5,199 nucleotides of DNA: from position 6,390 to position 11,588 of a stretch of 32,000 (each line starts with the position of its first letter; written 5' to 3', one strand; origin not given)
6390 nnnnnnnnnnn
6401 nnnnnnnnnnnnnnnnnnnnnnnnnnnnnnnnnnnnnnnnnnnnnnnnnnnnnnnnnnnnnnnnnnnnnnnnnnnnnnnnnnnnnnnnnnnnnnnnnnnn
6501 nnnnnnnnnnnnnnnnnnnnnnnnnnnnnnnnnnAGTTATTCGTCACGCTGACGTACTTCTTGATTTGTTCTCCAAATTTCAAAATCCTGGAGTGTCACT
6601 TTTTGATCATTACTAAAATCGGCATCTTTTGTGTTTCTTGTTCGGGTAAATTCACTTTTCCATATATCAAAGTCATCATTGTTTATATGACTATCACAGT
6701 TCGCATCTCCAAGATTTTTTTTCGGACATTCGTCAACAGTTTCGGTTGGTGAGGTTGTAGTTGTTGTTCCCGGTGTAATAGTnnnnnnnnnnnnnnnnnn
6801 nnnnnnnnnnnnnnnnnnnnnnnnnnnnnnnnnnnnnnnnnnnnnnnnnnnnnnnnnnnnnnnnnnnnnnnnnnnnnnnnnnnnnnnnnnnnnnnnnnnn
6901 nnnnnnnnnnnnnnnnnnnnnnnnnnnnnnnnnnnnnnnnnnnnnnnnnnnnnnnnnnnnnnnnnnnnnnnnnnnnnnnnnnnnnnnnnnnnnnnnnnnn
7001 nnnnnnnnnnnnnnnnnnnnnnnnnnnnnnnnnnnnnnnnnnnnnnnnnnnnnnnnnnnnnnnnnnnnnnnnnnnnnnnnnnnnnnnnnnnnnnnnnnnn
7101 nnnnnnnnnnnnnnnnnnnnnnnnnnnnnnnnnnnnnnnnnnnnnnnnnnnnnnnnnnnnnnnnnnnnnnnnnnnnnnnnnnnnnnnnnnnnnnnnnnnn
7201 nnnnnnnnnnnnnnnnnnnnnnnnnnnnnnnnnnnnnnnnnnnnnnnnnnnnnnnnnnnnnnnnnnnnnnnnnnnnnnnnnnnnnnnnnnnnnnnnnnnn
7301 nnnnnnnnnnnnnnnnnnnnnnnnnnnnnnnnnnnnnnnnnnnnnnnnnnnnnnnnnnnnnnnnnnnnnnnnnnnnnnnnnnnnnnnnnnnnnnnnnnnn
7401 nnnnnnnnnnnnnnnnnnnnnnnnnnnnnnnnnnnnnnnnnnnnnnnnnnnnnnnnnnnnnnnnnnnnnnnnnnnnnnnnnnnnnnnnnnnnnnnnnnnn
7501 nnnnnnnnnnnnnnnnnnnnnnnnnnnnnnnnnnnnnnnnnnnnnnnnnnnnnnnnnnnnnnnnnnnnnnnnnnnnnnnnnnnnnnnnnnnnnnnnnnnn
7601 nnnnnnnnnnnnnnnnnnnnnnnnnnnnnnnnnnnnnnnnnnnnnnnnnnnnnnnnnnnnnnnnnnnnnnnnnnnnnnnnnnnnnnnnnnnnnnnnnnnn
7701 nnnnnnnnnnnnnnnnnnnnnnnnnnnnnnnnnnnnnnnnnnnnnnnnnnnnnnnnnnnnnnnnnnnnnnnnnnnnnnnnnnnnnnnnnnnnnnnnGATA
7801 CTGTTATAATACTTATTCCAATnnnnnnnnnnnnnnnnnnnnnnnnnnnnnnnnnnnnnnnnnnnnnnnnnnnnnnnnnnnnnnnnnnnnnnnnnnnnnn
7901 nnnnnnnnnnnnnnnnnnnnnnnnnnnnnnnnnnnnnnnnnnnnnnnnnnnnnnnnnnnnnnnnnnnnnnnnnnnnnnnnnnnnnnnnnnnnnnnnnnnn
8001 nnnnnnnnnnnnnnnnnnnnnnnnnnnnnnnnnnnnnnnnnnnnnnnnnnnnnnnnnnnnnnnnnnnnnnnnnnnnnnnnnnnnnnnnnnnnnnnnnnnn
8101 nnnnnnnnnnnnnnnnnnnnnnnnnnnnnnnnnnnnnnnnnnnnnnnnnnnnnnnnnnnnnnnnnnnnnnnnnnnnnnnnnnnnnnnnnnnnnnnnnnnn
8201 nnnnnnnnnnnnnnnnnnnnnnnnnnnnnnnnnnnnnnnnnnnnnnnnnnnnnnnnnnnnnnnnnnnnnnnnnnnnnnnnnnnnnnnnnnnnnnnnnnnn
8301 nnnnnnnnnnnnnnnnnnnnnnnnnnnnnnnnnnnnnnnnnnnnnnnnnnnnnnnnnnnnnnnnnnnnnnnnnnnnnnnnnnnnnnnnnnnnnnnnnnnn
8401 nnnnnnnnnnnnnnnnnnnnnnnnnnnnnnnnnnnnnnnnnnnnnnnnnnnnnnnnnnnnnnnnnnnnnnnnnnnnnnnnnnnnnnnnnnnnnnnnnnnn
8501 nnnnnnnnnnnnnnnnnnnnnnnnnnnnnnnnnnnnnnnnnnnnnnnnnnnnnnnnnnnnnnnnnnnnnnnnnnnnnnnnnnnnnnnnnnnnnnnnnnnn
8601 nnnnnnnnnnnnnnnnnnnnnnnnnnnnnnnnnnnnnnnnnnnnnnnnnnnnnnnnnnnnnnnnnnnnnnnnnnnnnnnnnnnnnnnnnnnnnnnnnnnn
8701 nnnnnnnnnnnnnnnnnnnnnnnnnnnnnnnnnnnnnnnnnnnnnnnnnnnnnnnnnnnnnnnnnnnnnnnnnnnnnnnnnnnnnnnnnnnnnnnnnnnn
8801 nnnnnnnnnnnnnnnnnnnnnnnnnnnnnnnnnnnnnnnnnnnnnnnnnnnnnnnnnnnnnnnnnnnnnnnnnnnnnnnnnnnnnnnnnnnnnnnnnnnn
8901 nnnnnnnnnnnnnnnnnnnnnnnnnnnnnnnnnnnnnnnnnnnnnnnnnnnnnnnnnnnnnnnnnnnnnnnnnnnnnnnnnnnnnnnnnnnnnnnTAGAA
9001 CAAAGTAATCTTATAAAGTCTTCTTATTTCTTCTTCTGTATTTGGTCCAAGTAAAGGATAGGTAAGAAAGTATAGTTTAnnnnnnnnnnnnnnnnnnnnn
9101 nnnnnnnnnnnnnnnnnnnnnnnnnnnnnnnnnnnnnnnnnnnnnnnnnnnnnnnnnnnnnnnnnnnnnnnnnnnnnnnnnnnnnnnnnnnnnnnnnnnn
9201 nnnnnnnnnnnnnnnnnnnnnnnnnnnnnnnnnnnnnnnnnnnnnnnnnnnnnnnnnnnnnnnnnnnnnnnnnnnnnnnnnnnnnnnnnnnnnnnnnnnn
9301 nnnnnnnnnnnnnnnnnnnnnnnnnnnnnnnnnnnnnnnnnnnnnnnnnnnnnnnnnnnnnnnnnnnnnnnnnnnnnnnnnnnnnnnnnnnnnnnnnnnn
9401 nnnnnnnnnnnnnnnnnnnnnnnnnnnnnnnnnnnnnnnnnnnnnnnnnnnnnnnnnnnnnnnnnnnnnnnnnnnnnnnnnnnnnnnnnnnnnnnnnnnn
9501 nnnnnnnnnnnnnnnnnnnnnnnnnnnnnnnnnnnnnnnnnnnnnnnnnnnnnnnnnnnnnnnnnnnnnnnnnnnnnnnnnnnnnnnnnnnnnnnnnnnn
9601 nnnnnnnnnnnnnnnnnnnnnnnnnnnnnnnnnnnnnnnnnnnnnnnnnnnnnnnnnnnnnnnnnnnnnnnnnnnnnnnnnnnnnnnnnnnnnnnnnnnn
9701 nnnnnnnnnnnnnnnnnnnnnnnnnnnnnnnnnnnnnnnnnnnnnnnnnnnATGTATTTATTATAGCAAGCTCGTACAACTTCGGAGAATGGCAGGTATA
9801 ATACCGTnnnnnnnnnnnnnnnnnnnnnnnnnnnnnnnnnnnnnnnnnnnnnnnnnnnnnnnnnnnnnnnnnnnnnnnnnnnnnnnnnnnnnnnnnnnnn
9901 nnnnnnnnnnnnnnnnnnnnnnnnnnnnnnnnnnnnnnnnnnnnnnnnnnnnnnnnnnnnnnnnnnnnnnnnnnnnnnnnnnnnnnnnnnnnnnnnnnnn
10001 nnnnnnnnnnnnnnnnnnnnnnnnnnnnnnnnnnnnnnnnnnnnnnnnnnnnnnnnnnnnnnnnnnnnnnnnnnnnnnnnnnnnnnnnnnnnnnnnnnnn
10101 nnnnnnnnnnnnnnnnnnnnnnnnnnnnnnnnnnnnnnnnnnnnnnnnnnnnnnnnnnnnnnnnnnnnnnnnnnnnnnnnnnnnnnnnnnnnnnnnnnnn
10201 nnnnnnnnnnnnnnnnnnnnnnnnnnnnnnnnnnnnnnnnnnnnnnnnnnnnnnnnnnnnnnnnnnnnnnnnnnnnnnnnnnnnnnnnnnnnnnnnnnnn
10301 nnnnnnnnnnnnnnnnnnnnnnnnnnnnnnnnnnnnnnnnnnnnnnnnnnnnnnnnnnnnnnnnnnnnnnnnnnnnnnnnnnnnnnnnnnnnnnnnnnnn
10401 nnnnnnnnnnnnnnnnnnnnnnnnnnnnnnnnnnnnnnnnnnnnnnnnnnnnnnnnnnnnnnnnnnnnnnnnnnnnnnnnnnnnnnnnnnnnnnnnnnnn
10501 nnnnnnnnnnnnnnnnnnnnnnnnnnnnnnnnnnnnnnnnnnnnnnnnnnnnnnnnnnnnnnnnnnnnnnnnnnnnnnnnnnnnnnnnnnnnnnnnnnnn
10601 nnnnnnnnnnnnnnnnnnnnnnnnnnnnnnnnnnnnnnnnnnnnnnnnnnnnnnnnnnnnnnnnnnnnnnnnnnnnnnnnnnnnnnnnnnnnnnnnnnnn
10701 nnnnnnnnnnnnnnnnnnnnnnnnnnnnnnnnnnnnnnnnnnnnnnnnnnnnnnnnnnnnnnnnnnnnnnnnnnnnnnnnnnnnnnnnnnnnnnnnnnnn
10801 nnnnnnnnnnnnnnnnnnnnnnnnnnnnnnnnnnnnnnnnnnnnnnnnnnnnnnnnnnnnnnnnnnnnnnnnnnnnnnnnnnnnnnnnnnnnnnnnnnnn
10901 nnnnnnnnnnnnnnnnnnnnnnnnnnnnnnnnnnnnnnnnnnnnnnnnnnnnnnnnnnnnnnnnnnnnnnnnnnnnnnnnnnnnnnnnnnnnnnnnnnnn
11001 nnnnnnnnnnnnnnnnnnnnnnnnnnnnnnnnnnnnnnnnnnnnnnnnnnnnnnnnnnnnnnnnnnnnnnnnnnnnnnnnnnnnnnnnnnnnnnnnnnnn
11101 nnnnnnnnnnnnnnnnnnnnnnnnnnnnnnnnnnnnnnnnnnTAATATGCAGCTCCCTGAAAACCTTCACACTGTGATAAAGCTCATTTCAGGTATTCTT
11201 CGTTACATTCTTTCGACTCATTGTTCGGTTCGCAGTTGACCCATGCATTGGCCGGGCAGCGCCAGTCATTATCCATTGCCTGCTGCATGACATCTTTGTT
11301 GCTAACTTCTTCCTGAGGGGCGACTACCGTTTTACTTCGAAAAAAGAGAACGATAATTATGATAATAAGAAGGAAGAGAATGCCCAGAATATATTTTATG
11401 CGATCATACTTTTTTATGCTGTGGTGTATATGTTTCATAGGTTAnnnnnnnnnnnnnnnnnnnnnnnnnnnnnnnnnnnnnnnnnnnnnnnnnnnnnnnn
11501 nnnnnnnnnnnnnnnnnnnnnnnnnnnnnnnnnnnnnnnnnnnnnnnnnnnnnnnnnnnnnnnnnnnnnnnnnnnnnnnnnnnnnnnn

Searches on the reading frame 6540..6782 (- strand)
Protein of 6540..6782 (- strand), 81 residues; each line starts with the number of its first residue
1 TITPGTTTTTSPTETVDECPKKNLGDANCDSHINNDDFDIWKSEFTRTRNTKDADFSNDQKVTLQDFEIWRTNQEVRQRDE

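Call 68: search_protein_families(library=pfam, proteins=[window:6540-6782:-], max_evalue=10)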
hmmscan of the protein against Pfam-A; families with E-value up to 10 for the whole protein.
seq(81 aa): 1 family
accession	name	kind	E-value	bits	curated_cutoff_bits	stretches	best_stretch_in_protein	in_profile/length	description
PF00404.24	Dockerin_1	-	0.014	16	22.9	1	24-69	1-51/57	Dockerin type I domain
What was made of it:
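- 6537..7796 (-): Candidate partner: a 419-aa secreted Cys-rich protein with a dockerin-like C-terminus. Dockerin_1 at 16 bits, E 0.014, which is below threshold (call 68).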

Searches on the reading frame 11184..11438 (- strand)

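Call 3: search_protein_families(library=pfam, proteins=[window:11184-11438:-], max_evalue=0.1)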
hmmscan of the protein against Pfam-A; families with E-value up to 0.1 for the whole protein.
window:11184-11438:- (84 aa): 2 families
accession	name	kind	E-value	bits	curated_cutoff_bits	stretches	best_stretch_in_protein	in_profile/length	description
PF19592.4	DUF6097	-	0.0058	17.3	27.5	1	7-56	56-109/152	Family of unknown function (DUF6097)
PF25667.1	ASFV_P17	-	0.088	13.3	27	1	5-31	28-55/117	African swine fever virus minor capsid protein p17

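Call 4: search_protein_families(library=ncbifam, proteins=[window:11184-11438:-], max_evalue=0.1)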
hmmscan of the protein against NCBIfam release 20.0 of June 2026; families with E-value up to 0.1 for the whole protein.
window:11184-11438:- (84 aa): 2 families
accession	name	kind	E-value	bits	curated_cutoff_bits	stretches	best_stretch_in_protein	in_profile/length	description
NF041023.1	PP0621_fam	subfamily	0.038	14.3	45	1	20-50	3-34/71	PP0621 family protein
NF033175.1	fuso_auto_Nterm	subfamily_domain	0.1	12.7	55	1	2-56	4-56/120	autotransporter-associated N-terminal domain-containing protein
